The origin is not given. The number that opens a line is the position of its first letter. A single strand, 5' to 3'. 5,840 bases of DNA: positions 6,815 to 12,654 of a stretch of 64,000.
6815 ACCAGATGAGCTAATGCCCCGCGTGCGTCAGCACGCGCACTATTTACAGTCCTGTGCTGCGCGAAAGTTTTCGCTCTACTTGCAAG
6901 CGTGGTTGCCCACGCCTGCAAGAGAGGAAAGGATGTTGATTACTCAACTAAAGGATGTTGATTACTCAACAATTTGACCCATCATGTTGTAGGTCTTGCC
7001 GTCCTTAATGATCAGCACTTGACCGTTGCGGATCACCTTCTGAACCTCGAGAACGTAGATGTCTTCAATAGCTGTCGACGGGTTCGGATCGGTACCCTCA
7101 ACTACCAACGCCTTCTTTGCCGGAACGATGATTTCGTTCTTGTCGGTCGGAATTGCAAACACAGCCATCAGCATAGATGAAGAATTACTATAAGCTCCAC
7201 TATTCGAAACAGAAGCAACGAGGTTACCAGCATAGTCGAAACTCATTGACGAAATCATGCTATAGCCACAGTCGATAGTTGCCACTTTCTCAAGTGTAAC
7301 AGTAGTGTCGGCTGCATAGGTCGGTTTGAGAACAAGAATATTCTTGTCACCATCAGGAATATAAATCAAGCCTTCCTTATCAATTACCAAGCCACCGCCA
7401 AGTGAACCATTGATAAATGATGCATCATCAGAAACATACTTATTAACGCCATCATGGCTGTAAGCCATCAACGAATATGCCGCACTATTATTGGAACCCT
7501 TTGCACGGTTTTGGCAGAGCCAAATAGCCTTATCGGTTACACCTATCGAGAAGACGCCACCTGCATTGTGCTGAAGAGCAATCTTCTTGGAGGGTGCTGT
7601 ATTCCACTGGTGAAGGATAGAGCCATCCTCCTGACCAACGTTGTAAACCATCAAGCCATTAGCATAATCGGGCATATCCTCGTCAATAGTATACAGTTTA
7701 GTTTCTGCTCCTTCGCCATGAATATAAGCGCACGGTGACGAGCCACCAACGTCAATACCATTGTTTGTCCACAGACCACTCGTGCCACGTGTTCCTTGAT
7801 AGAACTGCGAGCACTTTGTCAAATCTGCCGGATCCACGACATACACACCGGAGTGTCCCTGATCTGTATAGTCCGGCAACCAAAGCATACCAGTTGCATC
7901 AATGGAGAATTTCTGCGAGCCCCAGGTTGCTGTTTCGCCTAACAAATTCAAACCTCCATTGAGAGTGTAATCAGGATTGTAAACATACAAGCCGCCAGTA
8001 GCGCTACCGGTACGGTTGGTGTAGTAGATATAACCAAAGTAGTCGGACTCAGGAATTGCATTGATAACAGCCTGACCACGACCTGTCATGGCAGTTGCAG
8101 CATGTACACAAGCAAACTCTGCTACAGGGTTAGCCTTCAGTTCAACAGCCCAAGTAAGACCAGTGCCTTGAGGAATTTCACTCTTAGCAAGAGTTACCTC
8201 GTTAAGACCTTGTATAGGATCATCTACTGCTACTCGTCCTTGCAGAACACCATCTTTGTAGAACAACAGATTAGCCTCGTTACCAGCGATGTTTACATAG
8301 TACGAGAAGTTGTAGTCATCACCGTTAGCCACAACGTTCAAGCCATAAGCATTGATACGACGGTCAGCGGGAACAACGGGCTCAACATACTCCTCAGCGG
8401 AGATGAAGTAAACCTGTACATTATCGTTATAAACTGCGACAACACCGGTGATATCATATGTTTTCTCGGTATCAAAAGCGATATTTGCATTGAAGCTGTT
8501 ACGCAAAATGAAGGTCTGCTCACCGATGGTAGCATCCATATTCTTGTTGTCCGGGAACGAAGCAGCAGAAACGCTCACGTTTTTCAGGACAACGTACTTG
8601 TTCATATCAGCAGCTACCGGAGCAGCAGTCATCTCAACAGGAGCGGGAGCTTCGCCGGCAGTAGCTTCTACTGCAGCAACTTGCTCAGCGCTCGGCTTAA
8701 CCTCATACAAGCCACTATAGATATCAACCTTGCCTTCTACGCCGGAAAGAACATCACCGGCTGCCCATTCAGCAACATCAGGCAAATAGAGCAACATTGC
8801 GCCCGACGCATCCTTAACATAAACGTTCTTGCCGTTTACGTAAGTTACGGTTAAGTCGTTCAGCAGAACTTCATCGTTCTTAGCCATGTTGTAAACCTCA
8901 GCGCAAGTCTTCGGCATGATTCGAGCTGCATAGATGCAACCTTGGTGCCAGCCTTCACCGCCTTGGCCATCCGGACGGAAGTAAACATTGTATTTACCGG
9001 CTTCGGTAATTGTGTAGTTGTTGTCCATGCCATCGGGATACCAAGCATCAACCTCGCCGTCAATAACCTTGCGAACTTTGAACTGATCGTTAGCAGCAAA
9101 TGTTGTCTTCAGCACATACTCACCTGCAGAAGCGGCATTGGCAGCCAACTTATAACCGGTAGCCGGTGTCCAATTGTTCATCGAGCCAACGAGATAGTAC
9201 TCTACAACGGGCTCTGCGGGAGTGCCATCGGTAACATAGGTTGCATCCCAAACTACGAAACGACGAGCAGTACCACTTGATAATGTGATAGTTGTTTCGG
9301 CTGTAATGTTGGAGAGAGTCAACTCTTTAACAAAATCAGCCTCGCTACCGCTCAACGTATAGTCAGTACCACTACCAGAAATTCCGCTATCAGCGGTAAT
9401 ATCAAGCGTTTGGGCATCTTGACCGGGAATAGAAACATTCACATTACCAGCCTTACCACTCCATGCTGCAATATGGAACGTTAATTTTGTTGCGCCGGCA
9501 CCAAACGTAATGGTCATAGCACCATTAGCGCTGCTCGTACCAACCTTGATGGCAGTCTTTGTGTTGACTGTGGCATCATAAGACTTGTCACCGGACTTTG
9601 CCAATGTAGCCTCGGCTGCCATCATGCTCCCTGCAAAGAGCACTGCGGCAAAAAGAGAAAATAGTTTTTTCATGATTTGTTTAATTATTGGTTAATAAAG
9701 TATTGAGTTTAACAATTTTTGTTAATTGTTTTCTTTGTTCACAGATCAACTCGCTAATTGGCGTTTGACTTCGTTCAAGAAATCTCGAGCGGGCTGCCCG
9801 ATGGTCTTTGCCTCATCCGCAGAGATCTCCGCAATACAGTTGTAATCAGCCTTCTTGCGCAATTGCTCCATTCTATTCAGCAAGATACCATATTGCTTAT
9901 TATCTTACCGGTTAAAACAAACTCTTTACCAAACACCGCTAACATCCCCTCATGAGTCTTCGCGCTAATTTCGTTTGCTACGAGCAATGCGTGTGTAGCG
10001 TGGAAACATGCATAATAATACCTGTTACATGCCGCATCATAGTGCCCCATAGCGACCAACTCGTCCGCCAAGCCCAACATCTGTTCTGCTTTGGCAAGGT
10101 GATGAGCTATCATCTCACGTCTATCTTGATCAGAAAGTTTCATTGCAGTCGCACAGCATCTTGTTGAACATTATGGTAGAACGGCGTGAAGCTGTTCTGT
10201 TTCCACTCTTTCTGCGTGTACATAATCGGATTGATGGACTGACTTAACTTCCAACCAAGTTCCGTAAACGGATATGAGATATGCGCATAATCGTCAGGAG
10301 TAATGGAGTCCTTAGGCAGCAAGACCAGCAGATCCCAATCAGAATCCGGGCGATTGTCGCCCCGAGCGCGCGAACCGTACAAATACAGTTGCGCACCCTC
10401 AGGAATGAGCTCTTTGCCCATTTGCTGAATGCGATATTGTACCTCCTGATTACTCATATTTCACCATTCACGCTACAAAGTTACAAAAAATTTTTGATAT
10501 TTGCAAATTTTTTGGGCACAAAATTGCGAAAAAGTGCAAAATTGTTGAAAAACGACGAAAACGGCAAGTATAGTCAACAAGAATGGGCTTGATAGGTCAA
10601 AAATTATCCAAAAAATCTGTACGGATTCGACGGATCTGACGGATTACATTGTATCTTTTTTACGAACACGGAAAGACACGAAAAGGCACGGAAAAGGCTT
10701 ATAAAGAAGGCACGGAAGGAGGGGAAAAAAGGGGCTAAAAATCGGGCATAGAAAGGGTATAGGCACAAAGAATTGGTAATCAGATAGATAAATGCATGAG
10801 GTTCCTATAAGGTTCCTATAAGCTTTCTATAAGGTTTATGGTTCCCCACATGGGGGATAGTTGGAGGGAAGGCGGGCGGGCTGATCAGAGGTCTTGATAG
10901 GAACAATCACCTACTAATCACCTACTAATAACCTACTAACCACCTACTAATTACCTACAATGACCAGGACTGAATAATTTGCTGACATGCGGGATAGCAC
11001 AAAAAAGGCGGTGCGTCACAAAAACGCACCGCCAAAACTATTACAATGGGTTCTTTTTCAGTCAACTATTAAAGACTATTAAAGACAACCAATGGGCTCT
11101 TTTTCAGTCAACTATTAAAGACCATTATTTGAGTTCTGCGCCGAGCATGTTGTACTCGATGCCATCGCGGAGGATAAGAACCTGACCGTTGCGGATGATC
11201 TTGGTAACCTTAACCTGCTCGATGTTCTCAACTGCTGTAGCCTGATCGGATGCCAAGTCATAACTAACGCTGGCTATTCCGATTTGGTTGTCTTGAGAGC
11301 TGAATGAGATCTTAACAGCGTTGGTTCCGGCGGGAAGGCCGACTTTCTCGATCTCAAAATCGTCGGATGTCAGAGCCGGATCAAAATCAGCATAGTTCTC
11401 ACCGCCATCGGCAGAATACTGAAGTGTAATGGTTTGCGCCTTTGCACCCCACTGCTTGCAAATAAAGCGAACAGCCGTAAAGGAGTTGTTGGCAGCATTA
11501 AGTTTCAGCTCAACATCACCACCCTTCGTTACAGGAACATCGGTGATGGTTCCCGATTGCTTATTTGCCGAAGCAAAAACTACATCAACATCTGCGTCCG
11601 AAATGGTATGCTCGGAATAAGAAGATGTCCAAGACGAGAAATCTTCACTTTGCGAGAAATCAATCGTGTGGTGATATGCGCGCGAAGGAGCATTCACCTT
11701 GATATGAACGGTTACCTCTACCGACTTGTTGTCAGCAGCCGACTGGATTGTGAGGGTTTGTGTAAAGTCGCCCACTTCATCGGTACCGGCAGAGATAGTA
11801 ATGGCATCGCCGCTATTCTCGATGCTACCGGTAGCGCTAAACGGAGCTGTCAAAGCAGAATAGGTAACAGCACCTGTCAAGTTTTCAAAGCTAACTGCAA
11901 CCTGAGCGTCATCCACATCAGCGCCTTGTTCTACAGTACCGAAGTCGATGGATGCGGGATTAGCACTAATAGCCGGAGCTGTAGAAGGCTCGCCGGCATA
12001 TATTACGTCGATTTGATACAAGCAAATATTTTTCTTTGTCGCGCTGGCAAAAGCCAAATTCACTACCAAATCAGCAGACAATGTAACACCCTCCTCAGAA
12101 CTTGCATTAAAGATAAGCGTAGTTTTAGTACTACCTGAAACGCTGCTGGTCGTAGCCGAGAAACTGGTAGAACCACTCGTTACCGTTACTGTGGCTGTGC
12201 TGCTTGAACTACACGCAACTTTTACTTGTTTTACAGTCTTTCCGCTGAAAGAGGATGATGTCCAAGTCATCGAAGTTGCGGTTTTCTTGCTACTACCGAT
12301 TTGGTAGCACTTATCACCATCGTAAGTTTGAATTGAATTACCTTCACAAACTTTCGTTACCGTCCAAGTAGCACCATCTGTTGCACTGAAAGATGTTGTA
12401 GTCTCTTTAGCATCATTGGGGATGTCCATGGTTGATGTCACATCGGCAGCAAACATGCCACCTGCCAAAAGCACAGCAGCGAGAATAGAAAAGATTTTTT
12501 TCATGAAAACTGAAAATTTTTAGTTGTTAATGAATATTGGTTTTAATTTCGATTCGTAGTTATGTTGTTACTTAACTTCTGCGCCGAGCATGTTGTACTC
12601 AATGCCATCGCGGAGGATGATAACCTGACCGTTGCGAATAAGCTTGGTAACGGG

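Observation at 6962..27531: Six secreted proteins share a short C-terminal tail ending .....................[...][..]-stop: possible undescribed or permuted sorting signal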

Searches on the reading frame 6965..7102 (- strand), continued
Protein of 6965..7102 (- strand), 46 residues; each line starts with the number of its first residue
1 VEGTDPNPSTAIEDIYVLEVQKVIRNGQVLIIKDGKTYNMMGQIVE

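Call 56: search_protein_families(library=ncbifam, proteins=[L024:5151-6140:-, L005:5344-6132:-, L035:3-1538:+, L003:4993-6141:-, L053:3421-6117:-, L044:1-1725:+, L069:1-1962:-, L071:4552-6126:+, L073:3277-5016:+, L019:4772-6109:-], max_evalue=0.0001)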
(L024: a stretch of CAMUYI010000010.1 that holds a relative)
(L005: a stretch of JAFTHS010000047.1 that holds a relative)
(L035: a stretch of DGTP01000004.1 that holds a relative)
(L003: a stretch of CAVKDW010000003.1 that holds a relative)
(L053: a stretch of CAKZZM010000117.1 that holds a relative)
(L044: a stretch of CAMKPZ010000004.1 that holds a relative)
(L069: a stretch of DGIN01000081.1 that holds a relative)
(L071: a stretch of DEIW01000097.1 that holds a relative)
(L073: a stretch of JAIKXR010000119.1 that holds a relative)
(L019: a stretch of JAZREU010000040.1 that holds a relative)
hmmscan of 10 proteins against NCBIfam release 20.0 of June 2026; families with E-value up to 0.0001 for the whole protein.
L024:5151-6140:- (329 aa): 0 families

L005:5344-6132:- (262 aa): 3 families
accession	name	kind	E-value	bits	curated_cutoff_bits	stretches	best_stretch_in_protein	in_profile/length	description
NF047433.1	Lepto_7_Nterm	domain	2.8e-12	46.2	43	1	25-80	4-58/63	LA_0442/LA_0875 N-terminal domain-containing protein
NF041881.1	PTPDL_fam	equivalog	4.1e-05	22.9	200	1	27-88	2-67/339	PTPDL family protein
NF047503.1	LB_137_fam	subfamily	8.1e-05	22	200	0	26-81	2-56/288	LB_137 family protein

L035:3-1538:+ (511 aa): 3 families
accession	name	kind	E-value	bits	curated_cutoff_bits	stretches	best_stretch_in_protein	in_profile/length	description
NF007940.0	PRK10658.1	equivalog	2e-40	139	606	2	133-270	281-419/771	alpha-xylosidase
NF007746.0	PRK10426.1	equivalog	5.9e-35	120.8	553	1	166-507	306-663/683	alpha-glucosidase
NF040948.1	alpha_gluc_MalA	equivalog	3.6e-29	101.5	800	2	322-495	413-589/627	alpha-glucosidase MalA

L003:4993-6141:- (382 aa): 0 families

L053:3421-6117:- (898 aa): 11 families
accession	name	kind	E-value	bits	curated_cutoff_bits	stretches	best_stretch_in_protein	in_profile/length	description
NF052228.1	T9SS_PorZ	equivalog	7.3e-17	61.1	260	0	424-500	590-666/757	type IX secretion system anionic LPS delivery protein PorZ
NF047455.1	TF_Staph_AryK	equivalog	1.4e-12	46.7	850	1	803-896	169-259/759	transcriptional regulator AryK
NF047788.1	TransRegPocR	equivalog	1.3e-09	37.8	500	1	771-896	173-291/296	transcriptional regulator PocR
TIGR04094.1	adjacent_YSIRK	equivalog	1.5e-09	37.3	200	1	803-892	297-382/383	YSIRK-targeted surface antigen transcriptional regulator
NF007243.0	PRK09685.1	equivalog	1.3e-07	31.3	199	1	748-894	162-300/303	transcriptional regulator FeaR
NF007860.0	PRK10572.1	equivalog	7.3e-07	28.3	208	1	803-897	195-286/292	arabinose operon transcriptional regulator AraC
NF010026.0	PRK13501.1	equivalog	4.1e-06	26.2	363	1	792-895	177-277/290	HTH-type transcriptional activator RhaR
NF006902.0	PRK09393.1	equivalog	7.8e-06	25.3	425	1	782-893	212-319/327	transcriptional regulator FtrA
NF012144.2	ramA_TF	equivalog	2e-05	24.9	180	1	804-896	18-107/108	RamA family antibiotic efflux transcriptional regulator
NF010025.2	PRK13500.1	equivalog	6.3e-05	22.7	525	1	771-897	159-279/282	HTH-type transcriptional activator RhaR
NF033869.1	viru_reg_Rsp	equivalog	6.6e-05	21.5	400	1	804-892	160-245/701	AraC family transcriptional regulator Rsp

L044:1-1725:+ (574 aa): 2 families
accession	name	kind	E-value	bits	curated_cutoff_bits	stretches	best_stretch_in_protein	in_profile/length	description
NF033071.0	SusD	exception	6e-16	57.8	725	1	438-570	433-556/558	starch-binding outer membrane lipoprotein SusD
NF033072.0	NanU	exception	3.7e-06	26.3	425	0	90-173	103-187/521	SusD family outer membrane lipoprotein NanU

L069:1-1962:- (654 aa): 0 families

L071:4552-6126:+ (525 aa): 0 families

L073:3277-5016:+ (579 aa): 0 families

L019:4772-6109:- (445 aa): 0 families

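Call 65: fold_search(model_id=the predicted structure, library=pdb)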
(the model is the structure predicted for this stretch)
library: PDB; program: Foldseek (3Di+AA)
matches with E <= 10: 149; with E <= 0.001: 0
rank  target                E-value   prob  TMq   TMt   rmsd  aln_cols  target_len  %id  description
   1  6jku_A                1.4e+00  0.75  0.47  0.07   2.1        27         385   22  Crystal structure of N-acetylglucosamine-6-phosphate deacetylase from Pasteurella Multocida (released 2020-03-04)
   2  6zvz_C                1.5e+00  0.16  0.29  0.06   7.1        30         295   13  Connectase MJ0548 from Methanocaldococcus jannaschii (released 2021-06-09)
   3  1ymy_A                1.7e+00  0.82  0.48  0.07   1.1        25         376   16  Crystal Structure of the N-Acetylglucosamine-6-phosphate deacetylase from Escherichia coli K12 (released 2005-02-01)
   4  6jku_D                2.0e+00  0.66  0.47  0.07   2.1        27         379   22  Crystal structure of N-acetylglucosamine-6-phosphate deacetylase from Pasteurella Multocida (released 2020-03-04)
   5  9hcd_P                2.0e+00  0.12  0.23  0.09   7.0        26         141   19  Mouse mitoribosome large subunit assembly intermediate (with uL16m) bound to MRM3-dimer, DDX28 and the MALSU-L0R8F8-mt (released 2025-06-11)
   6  6zvz_A                2.1e+00  0.14  0.29  0.06   7.0        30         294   13  Connectase MJ0548 from Methanocaldococcus jannaschii (released 2021-06-09)
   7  8rd8_ep               2.3e+00  0.20  0.34  0.40   7.8        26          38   27  Cryo-EM structure of P. urativorans 70S ribosome in complex with hibernation factors Balon and RaiA (structure 1). (released 2024-02-21)
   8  4ml6_B                2.3e+00  0.07  0.23  0.08   8.3        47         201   23  Disulfide isomerase from multidrug resistance IncA/C conjugative plasmid in reduced state (released 2013-12-11)
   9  9bks                  2.4e+00  0.69  0.47  0.31   1.7        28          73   18  Crystal structure of the Human TRIP12 WWE domain (isoform 2) in complex with ADP (released 2024-07-31)
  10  6jku_C                2.4e+00  0.57  0.44  0.06   1.2        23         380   26  Crystal structure of N-acetylglucosamine-6-phosphate deacetylase from Pasteurella Multocida (released 2020-03-04)
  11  9up6_C                2.6e+00  0.54  0.43  0.06   1.5        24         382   17  Klebsiella pneumoniae NagA (released 2026-03-04)
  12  9azo_A                2.7e+00  0.60  0.48  0.08   1.7        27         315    7  Crystal structure of CHMS Dehydrogenase PmdC from Comamonas testosteroni bound to cofactor NADP (released 2024-09-18)
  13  9tvu_9                2.7e+00  0.33  0.31  0.38   0.6        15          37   27  Structure of the Chlamydomonas reinhardtii chlororibosome (released 2026-02-18)
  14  8pag_A                2.7e+00  0.11  0.32  0.07   5.0        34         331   26  Crystal structure of the ectodomain of Norway rat pestivirus E2 glycoprotein (released 2024-03-27)
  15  9up6_F                2.9e+00  0.57  0.46  0.06   1.3        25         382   16  Klebsiella pneumoniae NagA (released 2026-03-04)
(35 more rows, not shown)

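Call 88: search_protein_families(library=ncbifam, proteins=[L011:1172-2578:+, L038:2-1066:-, L040:3789-4436:+, L042:2579-3925:+, L043:1450-2241:+, L044:5334-6128:+, L066:262-1749:-, L070:3212-3964:+, L036:3364-4587:+, L036:4901-5722:+], max_evalue=0.0001)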
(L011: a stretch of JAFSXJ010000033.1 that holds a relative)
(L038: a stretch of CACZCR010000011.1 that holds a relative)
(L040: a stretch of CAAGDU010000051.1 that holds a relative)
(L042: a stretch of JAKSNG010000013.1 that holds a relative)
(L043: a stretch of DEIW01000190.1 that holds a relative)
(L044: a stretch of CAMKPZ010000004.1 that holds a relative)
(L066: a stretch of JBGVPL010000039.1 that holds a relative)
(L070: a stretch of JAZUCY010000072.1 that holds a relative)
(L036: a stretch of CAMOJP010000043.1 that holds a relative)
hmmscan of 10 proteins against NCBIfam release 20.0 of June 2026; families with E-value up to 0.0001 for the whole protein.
L011:1172-2578:+ (468 aa): 0 families

L038:2-1066:- (355 aa): 1 family
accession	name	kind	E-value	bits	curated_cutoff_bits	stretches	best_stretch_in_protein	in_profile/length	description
NF053747.1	NdoAlphArabAbnA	equivalog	3.1e-10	39.9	480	1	41-261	31-246/310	arabinan endo-1,5-alpha-L-arabinosidase AbnA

L040:3789-4436:+ (215 aa): 7 families
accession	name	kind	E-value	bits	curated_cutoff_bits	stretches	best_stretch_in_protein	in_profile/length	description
NF008033.1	PRK10765.1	equivalog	1.1e-19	70.8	223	1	45-212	2-177/240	oxygen-insensitive NADPH nitroreductase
TIGR02476.1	BluB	equivalog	5e-17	62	150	2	44-104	6-66/205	5,6-dimethylbenzimidazole synthase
NF009810.0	PRK13294.1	equivalog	8.9e-14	51.2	304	2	44-107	251-314/449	coenzyme F420-0:L-glutamate ligase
TIGR03553.1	F420_FbiB_CTERM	equivalog_domain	6.2e-12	45.7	249.55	1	51-107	3-59/194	F420 biosynthesis protein FbiB, C-terminal domain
NF047509.1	Rv3131_FMN_oxido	subfamily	8.2e-06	25.5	199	0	73-95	2-24/319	Acg family FMN-binding oxidoreductase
NF008275.0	PRK11053.1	equivalog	8.2e-06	25.4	227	1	48-114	4-71/217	oxygen-insensitive NAD(P)H nitroreductase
NF005901.0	PRK07877.1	equivalog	3.2e-05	22.3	476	0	36-93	346-400/722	Rv1355c family protein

L042:2579-3925:+ (448 aa): 0 families

L043:1450-2241:+ (263 aa): 0 families

L044:5334-6128:+ (265 aa): 0 families

L066:262-1749:- (495 aa): 0 families

L070:3212-3964:+ (251 aa): 0 families

L036:3364-4587:+ (407 aa): 16 families
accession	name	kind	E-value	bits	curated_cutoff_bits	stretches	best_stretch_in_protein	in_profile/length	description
NF047455.1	TF_Staph_AryK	equivalog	6.1e-11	41.3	850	1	317-406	170-257/759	transcriptional regulator AryK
NF049932.1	TranspRegBtr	equivalog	1.3e-09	37.1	900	1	338-406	197-264/531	bacillibactin transport transcriptional regulator Btr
NF010026.0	PRK13501.1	equivalog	3.9e-09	36.1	363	1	346-405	217-275/290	HTH-type transcriptional activator RhaR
NF006902.0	PRK09393.1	equivalog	1.4e-08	34.3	425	1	304-406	219-320/327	transcriptional regulator FtrA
NF049968.1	QhpR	equivalog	2.8e-08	33.3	250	1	349-404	229-283/284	AraC-like transcriptional regulator QhpR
NF010025.2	PRK13500.1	equivalog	5.7e-08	32.7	525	1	351-406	222-276/282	HTH-type transcriptional activator RhaR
NF047788.1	TransRegPocR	equivalog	6.9e-08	32.1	500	1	321-405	205-288/296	transcriptional regulator PocR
NF007860.0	PRK10572.1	equivalog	1.7e-07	30.4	208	1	321-406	199-283/292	arabinose operon transcriptional regulator AraC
TIGR04094.1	adjacent_YSIRK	equivalog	2.9e-07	29.8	200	1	323-404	303-382/383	YSIRK-targeted surface antigen transcriptional regulator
NF010027.0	PRK13502.1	equivalog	5.4e-07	29.4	384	1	353-405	224-275/282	HTH-type transcriptional activator RhaR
TIGR02297.1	HpaA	equivalog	3.5e-06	26.5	274.65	1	353-405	234-285/287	4-hydroxyphenylacetate catabolism regulatory protein HpaA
NF010028.0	PRK13503.1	equivalog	4.5e-06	26.3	288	1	301-403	170-268/278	HTH-type transcriptional activator RhaS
NF007633.0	PRK10296.1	equivalog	1.8e-05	24.4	264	1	333-406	201-273/280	transcriptional regulator ChbR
NF007243.0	PRK09685.1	equivalog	2.4e-05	23.9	199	1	352-406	245-300/303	transcriptional regulator FeaR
NF052371.1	TransRegGbdRPseu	equivalog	8e-05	21.8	480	0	323-402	243-321/365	choline metabolism transcriptional regulator GbdR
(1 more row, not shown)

L036:4901-5722:+ (274 aa): 0 families

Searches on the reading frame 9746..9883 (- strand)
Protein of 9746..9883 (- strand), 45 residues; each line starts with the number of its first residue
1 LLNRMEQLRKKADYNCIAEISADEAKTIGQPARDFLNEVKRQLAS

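Call 81: search_protein_families(library=pfam, proteins=[window:9746-9883:-], max_evalue=0.001)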
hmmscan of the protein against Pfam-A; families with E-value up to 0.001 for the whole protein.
window:9746-9883:- (45 aa): 0 families

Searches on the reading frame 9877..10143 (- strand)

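Call 81: search_protein_families(library=pfam, proteins=[window:9877-10143:-], max_evalue=0.001)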
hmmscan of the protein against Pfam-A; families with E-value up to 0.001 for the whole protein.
window:9877-10143:- (88 aa): 2 families
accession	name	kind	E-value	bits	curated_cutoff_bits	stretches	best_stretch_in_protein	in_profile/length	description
PF05168.19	HEPN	-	1.9e-09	38.1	22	1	15-72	4-61/117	HEPN domain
PF05942.16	PaREP1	-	3.8e-05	24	24.4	1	15-61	2-48/115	Archaeal PaREP1/PaREP8 family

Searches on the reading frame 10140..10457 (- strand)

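Call 81: search_protein_families(library=pfam, proteins=[window:10140-10457:-], max_evalue=0.001)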
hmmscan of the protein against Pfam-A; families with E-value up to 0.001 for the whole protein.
window:10140-10457:- (105 aa): 2 families
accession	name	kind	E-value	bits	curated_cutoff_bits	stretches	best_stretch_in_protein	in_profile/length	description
PF01909.29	NTP_transf_2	-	3.4e-09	37.4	21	1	15-51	9-44/93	Nucleotidyltransferase domain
PF18765.7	Polbeta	-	4.1e-08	33.7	26.9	1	23-67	15-58/93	Polymerase beta, Nucleotidyltransferase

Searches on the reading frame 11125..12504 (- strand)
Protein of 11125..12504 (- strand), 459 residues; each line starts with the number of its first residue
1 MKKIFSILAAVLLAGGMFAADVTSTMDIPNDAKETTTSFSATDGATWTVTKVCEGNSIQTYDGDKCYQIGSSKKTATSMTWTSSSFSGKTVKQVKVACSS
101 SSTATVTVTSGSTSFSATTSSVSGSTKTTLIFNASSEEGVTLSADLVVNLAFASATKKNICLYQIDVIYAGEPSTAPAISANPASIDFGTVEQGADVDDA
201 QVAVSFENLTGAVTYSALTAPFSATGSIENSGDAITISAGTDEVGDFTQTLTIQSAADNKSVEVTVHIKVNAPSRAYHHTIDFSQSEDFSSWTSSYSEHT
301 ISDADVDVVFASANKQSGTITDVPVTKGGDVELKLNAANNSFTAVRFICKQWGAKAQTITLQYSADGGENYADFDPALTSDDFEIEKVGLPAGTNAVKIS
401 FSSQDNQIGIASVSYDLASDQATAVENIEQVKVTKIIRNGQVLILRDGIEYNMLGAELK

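Call 5: search_protein_families(library=pfam, proteins=[window:11125-12504:-], max_evalue=1)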
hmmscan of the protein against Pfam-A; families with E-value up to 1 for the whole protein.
window:11125-12504:- (459 aa): 3 families
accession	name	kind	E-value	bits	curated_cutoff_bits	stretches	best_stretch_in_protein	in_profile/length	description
PF21471.3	Reelin_subrepeat-B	-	0.00032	20.9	27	1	306-383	15-83/127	Reelin subrepeat B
PF13115.11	YtkA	-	0.12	13.5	25.9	0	293-327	27-63/85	YtkA-like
PF15868.10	MBF2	-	0.79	10.7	25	0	72-113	23-65/90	Transcription activator MBF2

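Call 6: search_protein_families(library=ncbifam, proteins=[window:11125-12504:-], max_evalue=1)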
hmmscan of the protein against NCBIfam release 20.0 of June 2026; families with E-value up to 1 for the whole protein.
window:11125-12504:- (459 aa): 0 families

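Call 23: find_encoding_contigs(protein=window:11125-12504:-, flank=10000, max_places=6)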
Protein window:11125-12504:- (459 aa): no gene with exactly this product is on record in the collection.
